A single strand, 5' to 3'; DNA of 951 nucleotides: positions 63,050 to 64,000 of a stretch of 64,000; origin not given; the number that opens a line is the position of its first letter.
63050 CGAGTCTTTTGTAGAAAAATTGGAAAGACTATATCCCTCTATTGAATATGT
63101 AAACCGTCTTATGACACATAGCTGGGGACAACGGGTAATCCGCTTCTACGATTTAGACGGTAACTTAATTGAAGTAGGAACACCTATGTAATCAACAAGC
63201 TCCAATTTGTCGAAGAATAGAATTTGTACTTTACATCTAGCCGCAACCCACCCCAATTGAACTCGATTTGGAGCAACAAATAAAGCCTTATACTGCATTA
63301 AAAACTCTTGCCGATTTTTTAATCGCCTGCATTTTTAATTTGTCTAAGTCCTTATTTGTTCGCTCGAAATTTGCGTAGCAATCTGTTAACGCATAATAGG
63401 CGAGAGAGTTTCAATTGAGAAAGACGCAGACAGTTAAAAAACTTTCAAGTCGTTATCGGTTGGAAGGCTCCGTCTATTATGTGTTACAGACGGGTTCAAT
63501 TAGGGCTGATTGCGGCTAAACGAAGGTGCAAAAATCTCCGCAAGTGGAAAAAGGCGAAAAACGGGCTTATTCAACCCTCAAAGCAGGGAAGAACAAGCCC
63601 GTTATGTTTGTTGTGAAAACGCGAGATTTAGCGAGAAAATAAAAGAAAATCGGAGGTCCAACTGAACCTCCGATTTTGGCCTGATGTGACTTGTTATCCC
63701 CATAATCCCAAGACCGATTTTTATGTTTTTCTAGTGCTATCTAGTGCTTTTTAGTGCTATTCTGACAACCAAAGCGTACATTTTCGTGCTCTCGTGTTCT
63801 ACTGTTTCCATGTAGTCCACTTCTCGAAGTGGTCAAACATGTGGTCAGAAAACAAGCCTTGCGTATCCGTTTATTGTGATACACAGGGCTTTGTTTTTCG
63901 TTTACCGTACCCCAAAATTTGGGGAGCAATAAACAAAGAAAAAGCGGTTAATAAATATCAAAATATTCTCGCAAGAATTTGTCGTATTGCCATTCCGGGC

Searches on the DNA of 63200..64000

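Call 108: search_rna_families(source=window, start=63200, end=64000, threshold=evalue, max_evalue=1)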
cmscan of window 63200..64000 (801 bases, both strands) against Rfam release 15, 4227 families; matches with E-value up to 1: 3.
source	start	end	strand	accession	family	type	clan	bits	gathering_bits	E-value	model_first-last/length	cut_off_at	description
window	63529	63622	-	RF00616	LhrC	Gene; sRNA;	CL00114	25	110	0.23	1-111/111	no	Listeria LhrC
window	63849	63949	+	RF02365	Yfr17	Gene; sRNA;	-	20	50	0.37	1-264/264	no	Cyanobacterial functional RNA 17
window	63813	63940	+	RF00190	SNORA16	Gene; snRNA; snoRNA; HACA-box;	CL00021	16.9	35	0.99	1-135/135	no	Small nucleolar RNA SNORA16B/SNORA16A family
